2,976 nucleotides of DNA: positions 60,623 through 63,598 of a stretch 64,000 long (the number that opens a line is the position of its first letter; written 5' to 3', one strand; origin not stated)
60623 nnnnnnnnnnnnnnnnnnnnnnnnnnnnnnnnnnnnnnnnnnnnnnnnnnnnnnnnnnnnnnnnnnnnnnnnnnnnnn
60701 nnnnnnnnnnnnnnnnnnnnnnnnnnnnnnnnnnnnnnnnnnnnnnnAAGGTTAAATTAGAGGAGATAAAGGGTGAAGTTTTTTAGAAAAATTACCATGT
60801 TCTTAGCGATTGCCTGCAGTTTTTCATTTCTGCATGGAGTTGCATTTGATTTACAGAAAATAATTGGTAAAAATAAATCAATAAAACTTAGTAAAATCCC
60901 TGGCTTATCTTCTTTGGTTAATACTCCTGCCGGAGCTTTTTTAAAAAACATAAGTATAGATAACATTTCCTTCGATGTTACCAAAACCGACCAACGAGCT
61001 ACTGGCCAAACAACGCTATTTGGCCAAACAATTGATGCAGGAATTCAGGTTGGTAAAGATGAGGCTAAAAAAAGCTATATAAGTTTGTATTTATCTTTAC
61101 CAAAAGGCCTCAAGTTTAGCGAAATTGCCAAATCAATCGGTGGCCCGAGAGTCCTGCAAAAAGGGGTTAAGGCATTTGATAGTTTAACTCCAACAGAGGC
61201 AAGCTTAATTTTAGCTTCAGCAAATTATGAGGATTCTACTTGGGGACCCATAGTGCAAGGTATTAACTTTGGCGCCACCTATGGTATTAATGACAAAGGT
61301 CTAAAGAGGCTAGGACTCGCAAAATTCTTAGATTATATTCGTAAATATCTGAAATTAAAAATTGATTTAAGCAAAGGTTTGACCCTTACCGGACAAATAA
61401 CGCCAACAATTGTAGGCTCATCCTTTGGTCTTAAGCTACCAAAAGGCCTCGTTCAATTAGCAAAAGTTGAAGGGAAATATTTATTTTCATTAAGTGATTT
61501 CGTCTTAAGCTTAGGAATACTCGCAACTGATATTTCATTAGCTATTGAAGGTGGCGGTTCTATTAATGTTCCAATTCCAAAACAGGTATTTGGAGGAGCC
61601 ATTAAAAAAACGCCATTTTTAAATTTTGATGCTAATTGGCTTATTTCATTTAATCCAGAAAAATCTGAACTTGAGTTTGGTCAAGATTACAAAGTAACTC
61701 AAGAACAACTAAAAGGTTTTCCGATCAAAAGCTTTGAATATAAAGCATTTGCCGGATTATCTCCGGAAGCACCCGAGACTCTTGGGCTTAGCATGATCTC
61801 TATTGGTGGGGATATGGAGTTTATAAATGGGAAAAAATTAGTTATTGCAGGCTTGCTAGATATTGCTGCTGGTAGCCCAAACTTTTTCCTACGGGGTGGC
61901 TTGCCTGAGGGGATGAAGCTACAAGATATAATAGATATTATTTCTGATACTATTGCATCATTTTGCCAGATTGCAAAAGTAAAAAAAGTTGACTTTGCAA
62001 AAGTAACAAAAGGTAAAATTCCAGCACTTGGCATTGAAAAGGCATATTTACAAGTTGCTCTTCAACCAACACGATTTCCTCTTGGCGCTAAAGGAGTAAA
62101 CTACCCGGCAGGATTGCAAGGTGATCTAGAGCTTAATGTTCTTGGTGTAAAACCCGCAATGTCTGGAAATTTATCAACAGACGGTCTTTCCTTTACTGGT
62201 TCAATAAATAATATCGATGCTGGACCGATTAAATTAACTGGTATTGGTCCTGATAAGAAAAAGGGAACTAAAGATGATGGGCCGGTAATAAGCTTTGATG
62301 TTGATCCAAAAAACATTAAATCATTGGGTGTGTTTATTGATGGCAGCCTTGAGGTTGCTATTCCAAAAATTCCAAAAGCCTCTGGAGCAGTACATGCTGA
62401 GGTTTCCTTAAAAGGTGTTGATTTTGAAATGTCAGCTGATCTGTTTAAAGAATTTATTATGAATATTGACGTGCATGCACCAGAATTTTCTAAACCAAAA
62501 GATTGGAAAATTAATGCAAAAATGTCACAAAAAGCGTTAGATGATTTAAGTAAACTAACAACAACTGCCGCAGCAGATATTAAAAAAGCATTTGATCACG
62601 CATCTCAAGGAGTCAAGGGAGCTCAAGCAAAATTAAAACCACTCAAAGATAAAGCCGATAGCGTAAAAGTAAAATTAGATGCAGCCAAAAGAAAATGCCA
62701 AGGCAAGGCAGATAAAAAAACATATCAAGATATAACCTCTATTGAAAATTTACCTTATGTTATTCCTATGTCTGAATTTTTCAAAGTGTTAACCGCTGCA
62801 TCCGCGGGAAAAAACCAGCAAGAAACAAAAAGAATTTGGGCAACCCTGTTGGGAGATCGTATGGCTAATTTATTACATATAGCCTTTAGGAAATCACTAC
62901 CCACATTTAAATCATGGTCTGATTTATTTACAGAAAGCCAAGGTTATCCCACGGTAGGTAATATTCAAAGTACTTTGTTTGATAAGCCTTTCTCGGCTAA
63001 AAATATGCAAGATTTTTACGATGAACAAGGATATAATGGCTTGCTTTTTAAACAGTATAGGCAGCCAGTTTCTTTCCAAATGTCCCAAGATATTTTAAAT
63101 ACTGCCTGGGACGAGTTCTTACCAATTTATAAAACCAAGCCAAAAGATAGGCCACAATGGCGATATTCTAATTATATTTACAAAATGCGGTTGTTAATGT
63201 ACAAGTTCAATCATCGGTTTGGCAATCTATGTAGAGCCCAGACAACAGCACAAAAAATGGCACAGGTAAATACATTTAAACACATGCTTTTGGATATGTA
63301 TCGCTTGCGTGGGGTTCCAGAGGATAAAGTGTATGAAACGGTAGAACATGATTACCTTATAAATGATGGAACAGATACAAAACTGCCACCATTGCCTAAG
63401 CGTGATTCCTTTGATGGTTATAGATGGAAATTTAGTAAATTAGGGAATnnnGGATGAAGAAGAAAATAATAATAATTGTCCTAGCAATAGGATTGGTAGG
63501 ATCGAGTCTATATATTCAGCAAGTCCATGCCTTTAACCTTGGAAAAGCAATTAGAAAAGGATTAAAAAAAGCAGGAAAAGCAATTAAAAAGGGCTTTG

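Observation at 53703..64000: Ten-kb co-directional block of giant secreted proteins plus an outer-membrane barrel: candidate novel surface or effector-delivery module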

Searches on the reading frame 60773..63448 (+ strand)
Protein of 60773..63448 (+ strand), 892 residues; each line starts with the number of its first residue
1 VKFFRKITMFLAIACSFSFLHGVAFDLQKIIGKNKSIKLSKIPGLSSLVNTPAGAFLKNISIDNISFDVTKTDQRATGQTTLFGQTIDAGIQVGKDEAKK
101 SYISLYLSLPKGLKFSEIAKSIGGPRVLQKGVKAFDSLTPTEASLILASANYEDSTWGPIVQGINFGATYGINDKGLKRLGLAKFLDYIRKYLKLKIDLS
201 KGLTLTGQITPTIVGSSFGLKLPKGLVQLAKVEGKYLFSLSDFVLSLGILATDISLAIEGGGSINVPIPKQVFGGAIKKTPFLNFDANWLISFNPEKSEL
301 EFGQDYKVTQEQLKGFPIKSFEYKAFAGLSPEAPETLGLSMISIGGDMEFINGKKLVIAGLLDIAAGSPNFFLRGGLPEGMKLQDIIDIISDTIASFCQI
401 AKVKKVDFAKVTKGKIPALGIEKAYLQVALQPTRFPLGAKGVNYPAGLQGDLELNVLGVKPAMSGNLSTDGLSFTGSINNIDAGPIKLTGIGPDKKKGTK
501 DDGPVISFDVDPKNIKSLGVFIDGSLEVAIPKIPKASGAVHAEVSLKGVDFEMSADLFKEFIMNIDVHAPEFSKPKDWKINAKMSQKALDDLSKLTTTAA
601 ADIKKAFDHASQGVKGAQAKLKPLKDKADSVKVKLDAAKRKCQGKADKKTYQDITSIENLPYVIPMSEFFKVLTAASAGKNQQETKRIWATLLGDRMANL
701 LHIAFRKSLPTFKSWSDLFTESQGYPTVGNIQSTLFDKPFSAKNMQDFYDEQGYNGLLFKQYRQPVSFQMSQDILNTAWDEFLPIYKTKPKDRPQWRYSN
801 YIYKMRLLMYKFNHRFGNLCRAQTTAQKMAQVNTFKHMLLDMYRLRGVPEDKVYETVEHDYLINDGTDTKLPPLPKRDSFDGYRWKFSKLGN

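Call 4: search_protein_families(library=pfam, proteins=[window:60773-63448:+], max_evalue=1)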
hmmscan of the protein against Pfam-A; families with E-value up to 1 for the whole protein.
window:60773-63448:+ (892 aa): 0 families

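Call 8: search_protein_families(library=ncbifam, proteins=[window:60773-63448:+], max_evalue=1)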
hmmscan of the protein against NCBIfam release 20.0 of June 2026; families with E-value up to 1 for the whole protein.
window:60773-63448:+ (892 aa): 0 families

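Call 13: search_solved_structures(query=window:60773-63448:+, max_evalue=1)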
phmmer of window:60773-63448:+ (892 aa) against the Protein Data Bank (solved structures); distinct sequences matched with E-value up to 1: 2.
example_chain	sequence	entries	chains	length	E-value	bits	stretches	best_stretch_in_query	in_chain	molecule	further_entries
1irf_A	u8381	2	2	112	0.12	13.7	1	546-597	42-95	INTERFERON REGULATORY FACTOR-2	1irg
2irf_G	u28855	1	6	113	0.13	13.6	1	546-597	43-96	INTERFERON REGULATORY FACTOR 2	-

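Call 25: find_homologous_proteins(query=window:60773-63448:+)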
Query window:60773-63448:+ (892 aa): 2 proteins with E <= 0.001 among 8000 candidates.
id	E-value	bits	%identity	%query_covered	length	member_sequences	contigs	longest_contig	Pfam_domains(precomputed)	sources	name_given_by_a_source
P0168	0.0e+0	1987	100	99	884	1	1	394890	-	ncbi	-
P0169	2.2e-146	508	42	72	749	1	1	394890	-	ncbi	-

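Call 37: search_protein_families(library=phrogs, proteins=[window:60773-63448:+], max_evalue=0.1)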
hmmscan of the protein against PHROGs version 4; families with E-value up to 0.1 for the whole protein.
window:60773-63448:+ (892 aa): 1 family
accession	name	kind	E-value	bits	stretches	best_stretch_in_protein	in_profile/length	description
phrog_33872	-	unknown function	0.025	16.2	1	584-636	14-68/88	-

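Call 54: search_protein_representatives(alignment_id=A3)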
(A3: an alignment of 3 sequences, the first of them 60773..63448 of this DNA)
Query: 3 sequences, 796 profile positions. Proteins with E-value up to 0.001 (for the whole library): 217; up to 1e-10: 108; up to 1e-30: 31. The best 150 are listed.
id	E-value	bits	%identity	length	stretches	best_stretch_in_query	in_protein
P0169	0.0e+00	1191.3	-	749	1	1-752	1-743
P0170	0.0e+00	1071.4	-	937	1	1-796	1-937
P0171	3.0e-64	234.1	-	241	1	2-227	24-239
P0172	2.4e-63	231.1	-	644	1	33-618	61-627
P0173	5.1e-60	220.1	-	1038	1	10-632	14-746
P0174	4.4e-58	213.7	-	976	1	24-617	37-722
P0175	2.4e-54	201.4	-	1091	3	31-628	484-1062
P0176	4.0e-54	200.6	-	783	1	1-632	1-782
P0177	1.1e-52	195.9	-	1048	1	1-633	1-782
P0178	9.8e-51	189.4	-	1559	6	402-734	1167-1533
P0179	1.8e-49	185.2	-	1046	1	23-635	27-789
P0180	2.7e-46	174.7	-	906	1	34-637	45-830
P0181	4.9e-45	170.5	-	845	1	84-629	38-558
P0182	1.2e-44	169.3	-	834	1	6-631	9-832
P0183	1.5e-44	168.9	-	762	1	39-658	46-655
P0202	4.8e-29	117.7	-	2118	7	403-506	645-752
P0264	6.4e-12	61.0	-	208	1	580-741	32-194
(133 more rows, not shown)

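Call 56: search_protein_families(library=pfam, alignment_id=A4, max_evalue=0.001)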
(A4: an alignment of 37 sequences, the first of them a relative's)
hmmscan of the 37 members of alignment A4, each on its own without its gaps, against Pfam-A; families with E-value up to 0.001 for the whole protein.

A. member 1, P0173 (1038 aa): 0 families

B. families by the number of members that match (of 37 scanned): 6 families
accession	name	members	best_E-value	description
PF01661.27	Macro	1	3.4e-17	Macro domain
PF10633.15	NPCBM_assoc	1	7.1e-08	NPCBM-associated, NEW3 domain of alpha-galactosidase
PF06785.16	UPF0242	1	0.00027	Uncharacterised protein family (UPF0242) N-terminus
PF01521.26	Fe-S_biosyn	1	0.00087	Iron-sulphur cluster biosynthesis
PF25526.1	LIP-1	1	0.00087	Liprin-alpha-like coiled coil domain 2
PF04740.18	LXG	1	0.00098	LXG domain of WXG superfamily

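Call 63: search_solved_structures(query=A5, max_evalue=1, show_alignments=2)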
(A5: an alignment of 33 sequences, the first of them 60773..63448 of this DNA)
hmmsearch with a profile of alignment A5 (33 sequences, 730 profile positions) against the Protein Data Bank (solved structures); distinct sequences matched with E-value up to 1: 70 (the best 60 are shown).
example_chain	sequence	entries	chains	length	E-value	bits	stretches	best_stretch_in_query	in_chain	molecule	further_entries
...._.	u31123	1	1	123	0.011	17.5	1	587-705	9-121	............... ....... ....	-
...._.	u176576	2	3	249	0.018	16.8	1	559-670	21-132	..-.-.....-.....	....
6zrk_D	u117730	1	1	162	0.025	16.4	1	548-635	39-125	Hemagglutinin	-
5wjb_A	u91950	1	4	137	0.033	16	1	545-635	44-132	Capsid assembly scaffolding protein,Myosin-7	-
6v46_B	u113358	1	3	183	0.043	15.6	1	548-641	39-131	Hemagglutinin HA2 chain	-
7a9d_B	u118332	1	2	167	0.05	15.4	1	550-636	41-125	Hemagglutinin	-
3m6s_B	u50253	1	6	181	0.082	14.7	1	543-622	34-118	Hemagglutinin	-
5gjt_B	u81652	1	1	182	0.11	14.3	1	543-630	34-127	Hemagglutinin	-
9mtg_B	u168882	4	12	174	0.13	14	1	543-622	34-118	Hemagglutinin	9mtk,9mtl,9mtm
7x6o_B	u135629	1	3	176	0.13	14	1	543-629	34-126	Hemagglutinin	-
1jsd_B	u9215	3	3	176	0.14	13.9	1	549-637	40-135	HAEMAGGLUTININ (HA2 CHAIN)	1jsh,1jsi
8q5h_K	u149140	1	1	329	0.14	13.9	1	561-660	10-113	Kinetochore scaffold 1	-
4lxv_B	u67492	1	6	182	0.14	13.9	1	543-629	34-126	Hemagglutinin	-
9n5z_F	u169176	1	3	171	0.14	13.9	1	543-622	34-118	Hemagglutinin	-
7t3d_B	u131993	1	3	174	0.15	13.8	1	543-622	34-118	Hemagglutinin HA2 chain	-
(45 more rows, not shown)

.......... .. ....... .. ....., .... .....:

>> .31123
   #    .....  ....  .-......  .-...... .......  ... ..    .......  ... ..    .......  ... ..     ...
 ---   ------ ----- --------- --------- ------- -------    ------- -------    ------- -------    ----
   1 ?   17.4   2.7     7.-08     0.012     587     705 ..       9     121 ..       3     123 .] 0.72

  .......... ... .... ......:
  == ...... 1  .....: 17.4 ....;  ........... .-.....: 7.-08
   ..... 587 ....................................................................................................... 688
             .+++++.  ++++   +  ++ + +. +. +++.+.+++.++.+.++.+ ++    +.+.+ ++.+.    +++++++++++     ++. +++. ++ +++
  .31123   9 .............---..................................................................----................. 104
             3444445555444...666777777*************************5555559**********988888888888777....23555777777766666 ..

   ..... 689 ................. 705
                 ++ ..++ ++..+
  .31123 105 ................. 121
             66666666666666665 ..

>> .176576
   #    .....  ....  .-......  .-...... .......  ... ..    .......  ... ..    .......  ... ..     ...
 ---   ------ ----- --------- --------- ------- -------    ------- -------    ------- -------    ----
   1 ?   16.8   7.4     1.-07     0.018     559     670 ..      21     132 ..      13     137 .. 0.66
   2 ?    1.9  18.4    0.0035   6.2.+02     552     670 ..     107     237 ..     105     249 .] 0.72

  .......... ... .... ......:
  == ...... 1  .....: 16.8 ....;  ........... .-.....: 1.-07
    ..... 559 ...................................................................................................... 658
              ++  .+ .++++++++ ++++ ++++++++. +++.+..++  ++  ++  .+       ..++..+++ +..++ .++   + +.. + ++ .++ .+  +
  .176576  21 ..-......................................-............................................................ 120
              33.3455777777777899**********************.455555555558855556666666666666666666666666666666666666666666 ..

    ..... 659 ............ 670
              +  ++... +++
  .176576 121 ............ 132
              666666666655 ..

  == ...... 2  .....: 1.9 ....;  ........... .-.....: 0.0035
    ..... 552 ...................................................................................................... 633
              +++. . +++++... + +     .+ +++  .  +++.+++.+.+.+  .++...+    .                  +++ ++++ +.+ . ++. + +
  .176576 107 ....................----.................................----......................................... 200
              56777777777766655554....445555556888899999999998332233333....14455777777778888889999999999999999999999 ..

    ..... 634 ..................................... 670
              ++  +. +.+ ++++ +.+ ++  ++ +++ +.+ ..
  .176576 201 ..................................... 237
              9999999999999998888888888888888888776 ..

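Call 64: search_protein_families(library=pfam, alignment_id=A5, max_evalue=0.01)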
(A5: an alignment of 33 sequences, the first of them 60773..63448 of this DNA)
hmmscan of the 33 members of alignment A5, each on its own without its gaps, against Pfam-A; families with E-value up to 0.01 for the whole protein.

A. member 1, window:60773-63448:+ (892 aa): 0 families

B. families by the number of members that match (of 33 scanned): 16 families
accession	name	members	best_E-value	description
PF00226.36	DnaJ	1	1.2e-12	DnaJ domain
PF14712.11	Snapin_Pallidin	1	0.00052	Snapin/Pallidin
PF09762.14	CCDC93_CC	1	0.0015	CCDC93 coiled-coil domain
PF15294.11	Leu_zip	1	0.0021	Leucine zipper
PF11839.13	Alanine_zipper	1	0.0023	Alanine-zipper, major outer membrane lipoprotein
PF25450.1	Rab11-FIP3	1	0.003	Rab11-FIP3-like domain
PF10046.14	BLOC1_2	1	0.0036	Biogenesis of lysosome-related organelles complex-1 subunit 2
PF10234.14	Cluap1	1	0.0048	Clusterin-associated protein-1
PF16515.11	HIP1_clath_bdg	1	0.005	Clathrin-binding domain of Huntingtin-interacting protein 1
PF20045.4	DUF6447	1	0.0067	Family of unknown function (DUF6447)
PF01813.22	ATP-synt_D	1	0.0085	ATP synthase subunit D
PF15619.11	Lebercilin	1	0.0088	Ciliary protein causing Leber congenital amaurosis disease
PF16326.10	ABC_tran_CTD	1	0.009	ABC transporter C-terminal domain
PF10607.14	CTLH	1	0.009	CTLH/CRA C-terminal to LisH motif domain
PF00038.26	Filament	1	0.0099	Intermediate filament protein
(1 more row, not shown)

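Call 67: find_encoding_contigs(protein=P0169, flank=10000, max_places=3)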
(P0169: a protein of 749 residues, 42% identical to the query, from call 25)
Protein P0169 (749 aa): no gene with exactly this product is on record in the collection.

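Call 69: find_related_loci(query=A3, collection=metagenome_contigs, flank=10000)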
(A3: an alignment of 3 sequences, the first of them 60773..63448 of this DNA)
Query A3 (892 aa) in metagenome_contigs; peptide patterns used: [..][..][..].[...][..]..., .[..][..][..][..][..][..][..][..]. (x = any residue, [..] = any of these).
486 stretches matched a pattern, but none encodes a relative of the query by tblastn (E <= 1e-3).

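Call 70: find_encoding_contigs(protein=P0178, flank=10000, max_places=1)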
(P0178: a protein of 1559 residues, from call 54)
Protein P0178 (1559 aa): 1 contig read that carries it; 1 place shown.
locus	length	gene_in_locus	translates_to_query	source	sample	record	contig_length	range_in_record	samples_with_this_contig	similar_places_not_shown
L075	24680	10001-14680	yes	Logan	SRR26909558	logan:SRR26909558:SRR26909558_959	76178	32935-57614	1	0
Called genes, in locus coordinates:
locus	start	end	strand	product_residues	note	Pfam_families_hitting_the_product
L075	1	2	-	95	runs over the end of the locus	-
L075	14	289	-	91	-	-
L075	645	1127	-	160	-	-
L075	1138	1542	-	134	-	-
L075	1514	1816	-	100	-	-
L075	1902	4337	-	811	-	PF00133:tRNA-synt_1, PF09334:tRNA-synt_1g, PF13603:tRNA-synt_1_2 (faint), PF08264:Anticodon_1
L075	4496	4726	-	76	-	-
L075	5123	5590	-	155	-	-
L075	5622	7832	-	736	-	PF13424:TPR_12 (weak), PF23914:TPR_CcmH_CycH, PF12895:ANAPC3, PF13414:TPR_11 (weak), PF14559:TPR_19, PF13424:TPR_12, PF13431:TPR_17 (weak), PF14559:TPR_19, +16 more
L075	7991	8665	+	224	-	-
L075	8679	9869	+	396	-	PF00579:tRNA-synt_1b, PF01479:S4 (faint)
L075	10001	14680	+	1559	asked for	PF10633:NPCBM_assoc (faint)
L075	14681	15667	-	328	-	-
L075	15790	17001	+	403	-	PF28597:T2SSF_N, PF00482:T2SSF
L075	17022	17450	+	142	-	PF07963:N_methyl, PF08334:T2SSG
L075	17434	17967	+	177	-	PF07963:N_methyl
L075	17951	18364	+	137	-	PF07963:N_methyl (weak)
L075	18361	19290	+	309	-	-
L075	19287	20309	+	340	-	-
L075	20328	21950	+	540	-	PF02470:MlaD, PF27164:Aq_493_lipo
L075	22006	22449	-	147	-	-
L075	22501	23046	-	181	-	-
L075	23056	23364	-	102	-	-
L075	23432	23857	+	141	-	-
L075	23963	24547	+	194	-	PF00881:Nitroreductase, PF14512:TM1586_NiRdase (faint)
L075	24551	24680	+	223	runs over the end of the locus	PF00588:SpoU_methylase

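Call 71: find_encoding_contigs(protein=P0175, flank=10000, max_places=1)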
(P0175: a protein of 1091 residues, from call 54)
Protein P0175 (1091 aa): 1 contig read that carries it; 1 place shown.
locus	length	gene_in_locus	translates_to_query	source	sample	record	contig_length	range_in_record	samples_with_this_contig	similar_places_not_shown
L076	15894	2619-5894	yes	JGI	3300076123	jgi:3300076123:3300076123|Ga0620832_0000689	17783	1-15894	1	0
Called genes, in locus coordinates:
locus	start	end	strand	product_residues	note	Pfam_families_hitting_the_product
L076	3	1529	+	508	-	?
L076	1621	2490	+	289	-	PF00730:HhH-GPD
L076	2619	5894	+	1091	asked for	-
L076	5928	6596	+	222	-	-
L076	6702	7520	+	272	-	-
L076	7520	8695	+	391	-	-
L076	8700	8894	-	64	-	-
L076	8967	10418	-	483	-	PF02934:GatB_N, PF02637:GatB_Yqey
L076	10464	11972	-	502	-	PF00575:S1 (faint), PF10150:RNase_E_G, PF20833:RNase_E_G_Thio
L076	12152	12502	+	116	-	-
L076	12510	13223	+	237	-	PF12796:Ank_2, PF13606:Ank_3 (faint), PF13857:Ank_5 (faint), PF00023:Ank (weak), PF13637:Ank_4 (weak)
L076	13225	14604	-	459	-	PF10396:TrmE_N, PF00009:GTP_EFTU (faint), PF12631:MnmE_helical, PF00350:Dynamin_N (faint), PF01926:MMR_HSR1, PF02421:FeoB_N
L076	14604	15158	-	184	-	PF14804:Jag_N (weak)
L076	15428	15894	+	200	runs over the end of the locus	PF01330:RuvA_N (weak), PF14520:HHH_5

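Call 81: find_encoding_contigs(protein=P0264, flank=10000, max_places=3)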
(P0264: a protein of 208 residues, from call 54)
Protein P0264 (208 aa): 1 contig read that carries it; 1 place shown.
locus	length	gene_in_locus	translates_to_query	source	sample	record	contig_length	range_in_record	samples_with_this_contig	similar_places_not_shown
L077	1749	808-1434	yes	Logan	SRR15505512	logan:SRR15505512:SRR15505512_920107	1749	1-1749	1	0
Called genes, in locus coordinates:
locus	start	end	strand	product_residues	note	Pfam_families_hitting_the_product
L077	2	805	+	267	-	?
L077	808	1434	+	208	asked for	-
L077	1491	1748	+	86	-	?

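Call 92: find_encoding_contigs(protein=P0202, flank=10000, max_places=1)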
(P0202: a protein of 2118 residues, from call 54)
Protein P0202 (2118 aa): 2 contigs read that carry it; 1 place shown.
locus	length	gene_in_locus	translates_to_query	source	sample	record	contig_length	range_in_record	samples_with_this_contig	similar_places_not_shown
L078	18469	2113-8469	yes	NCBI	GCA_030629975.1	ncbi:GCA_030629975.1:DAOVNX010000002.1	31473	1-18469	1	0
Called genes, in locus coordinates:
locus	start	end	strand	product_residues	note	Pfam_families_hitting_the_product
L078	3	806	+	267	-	PF01103:Omp85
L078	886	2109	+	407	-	-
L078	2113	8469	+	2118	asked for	-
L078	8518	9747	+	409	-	PF02350:Epimerase_2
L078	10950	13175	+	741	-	PF00107:ADH_zinc_N, PF13602:ADH_zinc_N_2 (weak), PF01408:GFO_IDH_MocA, PF22725:GFO_IDH_MocA_C3 (faint)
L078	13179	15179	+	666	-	PF13522:GATase_6, PF13537:GATase_7, PF00733:Asn_synthase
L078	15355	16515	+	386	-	PF13231:PMT_2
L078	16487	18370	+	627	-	-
